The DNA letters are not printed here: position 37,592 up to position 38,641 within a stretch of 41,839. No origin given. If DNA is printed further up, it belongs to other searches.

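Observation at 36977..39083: Three tandem pentapeptide-repeat proteins in the early operon: candidate DNA-mimic anti-defence or topoisomerase-modulating set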

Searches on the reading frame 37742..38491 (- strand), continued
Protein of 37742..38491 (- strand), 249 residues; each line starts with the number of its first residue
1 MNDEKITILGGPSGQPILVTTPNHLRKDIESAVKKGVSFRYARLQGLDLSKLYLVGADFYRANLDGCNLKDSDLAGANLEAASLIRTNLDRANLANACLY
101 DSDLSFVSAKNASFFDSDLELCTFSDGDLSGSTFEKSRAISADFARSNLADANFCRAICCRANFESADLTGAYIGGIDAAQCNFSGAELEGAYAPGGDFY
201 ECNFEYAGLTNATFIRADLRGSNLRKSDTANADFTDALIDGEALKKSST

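Call 42: fold_search(model_id=the predicted structure, library=pdb)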
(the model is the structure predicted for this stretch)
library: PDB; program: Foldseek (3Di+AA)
matches with E <= 10: 472; with E <= 0.001: 50
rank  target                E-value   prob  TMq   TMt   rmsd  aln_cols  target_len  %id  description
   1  4yei_A                3.3e-13  1.00  0.55  0.62   6.1       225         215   26  Beta1mut synthetic solenoid protein (released 2016-03-09)
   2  5dqa_C                3.8e-13  1.00  0.39  0.44   9.6       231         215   23  t3284 loop variant of beta1 (released 2016-08-31)
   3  5dqa_A                6.1e-13  1.00  0.57  0.66   6.5       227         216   24  t3284 loop variant of beta1 (released 2016-08-31)
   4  3du1                  8.4e-13  1.00  0.43  0.45  10.3       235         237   24  The 2.0 Angstrom Resolution Crystal Structure of HetL, a Pentapeptide Repeat Protein involved in Heterocyst Differentiat (released 2008-11-11)
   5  4yc5                  2.3e-12  1.00  0.50  0.57   6.6       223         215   26  Beta1 synthetic solenoid protein (released 2016-03-09)
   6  4yfo                  4.5e-12  1.00  0.56  0.60   8.4       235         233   26  beta1_ex1 (released 2016-03-16)
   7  4ycq                  2.3e-11  1.00  0.34  0.44   9.6       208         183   24  Beta1 synthetic solenoid protein (released 2016-03-09)
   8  5dn0                  3.3e-11  1.00  0.51  0.56   6.6       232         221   24  t1555 loop variant (released 2016-08-31)
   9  5dns_A                4.7e-11  1.00  0.37  0.41  10.7       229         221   23  t1428 loop variant in P3221 (released 2016-09-28)
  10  2j8k                  5.2e-11  1.00  0.33  0.42   7.6       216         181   25  Structure of the fusion of NP275 and NP276, pentapeptide repeat proteins from Nostoc punctiforme (released 2006-12-07)
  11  5dns_B                1.0e-09  1.00  0.38  0.45   7.9       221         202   25  t1428 loop variant in P3221 (released 2016-09-28)
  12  5di5                  1.2e-09  1.00  0.36  0.46  10.0       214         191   28  beta1 t801 loop variant in P3221 (released 2016-08-31)
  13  2xty_A                4.4e-09  1.00  0.36  0.42   7.3       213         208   18  Structure of QnrB1 (R167E-Trypsin Treated), a plasmid-mediated fluoroquinolone resistance protein (released 2010-10-27)
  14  2xtx_A                1.2e-08  1.00  0.32  0.36   8.4       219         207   17  Structure of QnrB1 (M102R-Trypsin Treated), a plasmid-mediated fluoroquinolone resistance protein (released 2010-10-20)
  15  2xtw_B                1.5e-08  1.00  0.46  0.52   6.8       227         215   17  Structure of QnrB1 (Full length), a plasmid-mediated fluoroquinolone resistance protein (released 2010-10-20)
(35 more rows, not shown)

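Call 50: get_annotated_region(hit=H30, flank=5000)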
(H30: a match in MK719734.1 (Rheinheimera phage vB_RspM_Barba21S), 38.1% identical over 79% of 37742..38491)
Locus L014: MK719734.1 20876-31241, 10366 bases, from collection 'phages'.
description: Rheinheimera phage vB_RspM_Barba21S, complete genome.
organism: Rheinheimera phage vB_RspM_Barba21S (NCBI taxid 2565664)
taxonomy: Viruses; Duplodnaviria; Heunggongvirae; Uroviricota; Caudoviricetes; Barbavirus; Barbavirus barba18A
host: Rheinheimera sp. BAL341; source: -; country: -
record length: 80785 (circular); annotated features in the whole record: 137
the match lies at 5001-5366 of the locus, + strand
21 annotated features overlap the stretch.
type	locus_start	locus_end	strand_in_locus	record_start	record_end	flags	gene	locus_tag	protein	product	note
CDS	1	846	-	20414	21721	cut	-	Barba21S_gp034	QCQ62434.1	hypothetical protein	annotation based on sequence similarity to NCBI AUR93476.2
CDS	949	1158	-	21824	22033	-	-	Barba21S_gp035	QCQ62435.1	hypothetical protein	-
CDS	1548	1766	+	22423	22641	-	-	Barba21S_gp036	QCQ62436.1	hypothetical protein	annotation based on sequence similarity to NCBI AUR87597.2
CDS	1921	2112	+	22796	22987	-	-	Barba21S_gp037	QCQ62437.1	hypothetical protein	-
CDS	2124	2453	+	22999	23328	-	-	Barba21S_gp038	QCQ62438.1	hypothetical protein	-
CDS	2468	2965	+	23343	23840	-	-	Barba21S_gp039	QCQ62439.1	hypothetical protein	-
CDS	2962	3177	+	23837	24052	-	-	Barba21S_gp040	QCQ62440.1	hypothetical protein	-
CDS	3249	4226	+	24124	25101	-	-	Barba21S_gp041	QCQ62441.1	pentapeptide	annotation based on sequence similarity to NCBI CDB99514.1 and Pfam PF01469.18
CDS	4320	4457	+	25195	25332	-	-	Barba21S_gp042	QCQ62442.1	hypothetical protein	-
CDS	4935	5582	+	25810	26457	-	-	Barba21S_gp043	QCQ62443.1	pentapeptide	annotation based on sequence similarity to NCBI WP_064582647.1 and Pfam PF00805.22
CDS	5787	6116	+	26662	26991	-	-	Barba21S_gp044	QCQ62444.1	hypothetical protein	annotation based on sequence similarity to NCBI ARK07580.2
CDS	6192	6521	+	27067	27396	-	-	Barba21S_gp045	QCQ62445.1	hypothetical protein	-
CDS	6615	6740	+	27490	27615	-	-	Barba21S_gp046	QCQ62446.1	hypothetical protein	-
CDS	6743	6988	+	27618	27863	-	-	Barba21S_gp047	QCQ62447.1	hypothetical protein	-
CDS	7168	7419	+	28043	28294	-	-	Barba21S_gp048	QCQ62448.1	hypothetical protein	-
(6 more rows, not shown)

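Call 68: fold_search(model_id=the predicted structure, library=viral)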
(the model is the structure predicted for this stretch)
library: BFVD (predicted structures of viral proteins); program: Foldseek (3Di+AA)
matches with E <= 10: 689; with E <= 0.001: 33
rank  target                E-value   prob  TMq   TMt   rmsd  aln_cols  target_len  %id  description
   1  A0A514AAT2            7.2e-18  1.00  0.41  0.30  12.2       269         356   31  (no name in the UniProt tables at hand)
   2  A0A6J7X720            2.0e-17  1.00  0.69  0.53   6.2       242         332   32  Pentapeptide repeat [uncultured Caudovirales phage]
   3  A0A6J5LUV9            6.3e-14  1.00  0.22  0.20  12.4       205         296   25  COG1357 Pentapeptide repeats containing protein [uncultured Caudovirales phage]
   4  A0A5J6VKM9            2.0e-11  1.00  0.44  0.13   8.8       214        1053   25  Pentapeptide repeat protein [Megaviridae environmental sample]
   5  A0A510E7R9            6.3e-11  1.00  0.23  0.23  10.9       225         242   24  (no name in the UniProt tables at hand)
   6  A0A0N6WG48            1.8e-10  1.00  0.55  0.31  10.4       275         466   21  (no name in the UniProt tables at hand)
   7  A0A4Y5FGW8            4.1e-09  1.00  0.17  0.27  11.7       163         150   26  (no name in the UniProt tables at hand)
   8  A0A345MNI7            4.5e-09  1.00  0.30  0.39  10.2       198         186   26  (no name in the UniProt tables at hand)
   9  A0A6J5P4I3            2.3e-08  1.00  0.22  0.26  12.0       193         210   25  Pentapeptide repeat [uncultured Caudovirales phage]
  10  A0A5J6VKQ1            2.6e-08  1.00  0.28  0.15  11.2       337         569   10  Pentapeptide repeat protein [Megaviridae environmental sample]
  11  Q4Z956                7.5e-08  1.00  0.22  0.22  12.2       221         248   19  ORF044 [Staphylococcus phage Twort (strain DSM 17442 / HER 48)]
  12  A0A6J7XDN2            2.8e-07  1.00  0.21  0.25   9.0       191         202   24  COG1357 Pentapeptide repeats containing protein [uncultured Caudovirales phage]
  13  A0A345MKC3            2.9e-07  1.00  0.26  0.37   8.3       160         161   26  Repeat five residue protein [Eggerthella phage PMBT5]
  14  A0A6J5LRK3            7.3e-07  1.00  0.39  0.69   5.7       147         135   31  Pentapeptide repeat (Fragment) [uncultured Caudovirales phage]
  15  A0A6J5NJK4            1.3e-06  1.00  0.35  0.40   7.2       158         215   19  COG1357 Pentapeptide repeats containing protein [uncultured Caudovirales phage]
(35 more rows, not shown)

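Call 71: find_related_loci(query=window:37742-38491:-, collection=metagenome_contigs, flank=6000)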
Query window:37742-38491:- (249 aa) in metagenome_contigs; peptide patterns used: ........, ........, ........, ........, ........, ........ (x = any residue, [..] = any of these).
163 stretches matched a pattern; 1 encode a relative of the query (tblastn E <= 1e-3); 1 distinct loci.
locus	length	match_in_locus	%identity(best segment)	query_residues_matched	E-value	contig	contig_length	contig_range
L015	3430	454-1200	29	22-244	2e-19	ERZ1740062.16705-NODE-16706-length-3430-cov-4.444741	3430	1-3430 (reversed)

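Call 76: get_annotated_region(hit=H31, flank=4000)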
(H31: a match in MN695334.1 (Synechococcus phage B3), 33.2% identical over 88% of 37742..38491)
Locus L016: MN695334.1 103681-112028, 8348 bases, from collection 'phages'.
description: Synechococcus phage B3, complete genome.
organism: Synechococcus phage B3 (NCBI taxid 2674978)
taxonomy: Viruses; Duplodnaviria; Heunggongvirae; Uroviricota; Caudoviricetes; Kyanoviridae
host: Synechoccus sp.; source: -; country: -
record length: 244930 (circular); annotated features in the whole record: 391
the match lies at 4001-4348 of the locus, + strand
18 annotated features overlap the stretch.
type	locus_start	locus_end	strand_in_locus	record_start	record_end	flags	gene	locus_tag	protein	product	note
CDS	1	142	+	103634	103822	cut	-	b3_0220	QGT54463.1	hypothetical protein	gp220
CDS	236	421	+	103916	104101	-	-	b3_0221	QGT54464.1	hypothetical protein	gp221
CDS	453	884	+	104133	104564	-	-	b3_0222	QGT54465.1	hypothetical protein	gp222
CDS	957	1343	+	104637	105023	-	-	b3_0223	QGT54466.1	hypothetical protein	gp223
CDS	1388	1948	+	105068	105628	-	-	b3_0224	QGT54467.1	hypothetical protein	gp224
CDS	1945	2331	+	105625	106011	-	-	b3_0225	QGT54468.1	hypothetical protein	gp225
CDS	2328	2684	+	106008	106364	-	-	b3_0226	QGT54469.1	hypothetical protein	gp226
CDS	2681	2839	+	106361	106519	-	-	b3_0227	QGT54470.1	hypothetical protein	gp227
CDS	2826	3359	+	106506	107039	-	-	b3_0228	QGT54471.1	hypothetical protein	gp228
CDS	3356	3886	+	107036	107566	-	-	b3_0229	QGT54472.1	hypothetical protein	gp229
CDS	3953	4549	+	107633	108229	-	-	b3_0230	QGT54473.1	pentapeptide repeat family protein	gp230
CDS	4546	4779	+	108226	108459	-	-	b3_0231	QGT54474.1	hypothetical protein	gp231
CDS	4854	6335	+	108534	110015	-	-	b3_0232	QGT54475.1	hypothetical protein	gp232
CDS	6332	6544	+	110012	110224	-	-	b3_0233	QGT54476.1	hypothetical protein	gp233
CDS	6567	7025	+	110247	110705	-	-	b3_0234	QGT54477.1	hypothetical protein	gp234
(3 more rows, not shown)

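Call 80: search_protein_families(library=pfam, proteins=[L001:6007-6954:+, L007:6489-7559:+, L014:4935-5582:+], max_evalue=0.001)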
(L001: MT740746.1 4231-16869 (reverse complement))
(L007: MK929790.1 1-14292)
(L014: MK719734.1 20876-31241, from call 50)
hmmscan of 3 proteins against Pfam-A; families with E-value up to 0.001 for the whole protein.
L001:6007-6954:+ (315 aa): 3 families
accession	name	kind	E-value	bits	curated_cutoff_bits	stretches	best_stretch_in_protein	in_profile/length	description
PF00805.28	Pentapeptide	-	4e-56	186.5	20.2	5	64-103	1-40/40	Pentapeptide repeats (8 copies)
PF13576.12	Pentapeptide_3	-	8.3e-16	58.4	27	2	127-165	2-43/48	Pentapeptide repeats (9 copies)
PF13599.13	Pentapeptide_4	-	8.6e-05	23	38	0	125-169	32-76/78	Pentapeptide repeat region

L007:6489-7559:+ (356 aa): 4 families
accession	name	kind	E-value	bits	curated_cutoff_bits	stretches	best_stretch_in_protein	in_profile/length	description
PF00805.28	Pentapeptide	-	3.1e-109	356.2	20.2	8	100-139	1-40/40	Pentapeptide repeats (8 copies)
PF13576.12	Pentapeptide_3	-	1.6e-36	124.7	27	6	198-240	2-47/48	Pentapeptide repeats (9 copies)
PF13599.13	Pentapeptide_4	-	1.3e-33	115.3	38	5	146-221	2-77/78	Pentapeptide repeat region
PF25296.1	Decapeptide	-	2.5e-11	43.7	45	0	47-112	7-72/74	Decapeptide repeat region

L014:4935-5582:+ (215 aa): 4 families
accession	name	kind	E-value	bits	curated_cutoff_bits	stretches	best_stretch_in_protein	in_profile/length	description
PF00805.28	Pentapeptide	-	1.3e-57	191.3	20.2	4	55-94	1-40/40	Pentapeptide repeats (8 copies)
PF13576.12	Pentapeptide_3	-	5.6e-20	71.7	27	2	58-100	2-47/48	Pentapeptide repeats (9 copies)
PF13599.13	Pentapeptide_4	-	5.4e-11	42.8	38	2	24-91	10-77/78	Pentapeptide repeat region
PF25296.1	Decapeptide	-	4.8e-06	26.8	45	0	76-140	6-70/74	Decapeptide repeat region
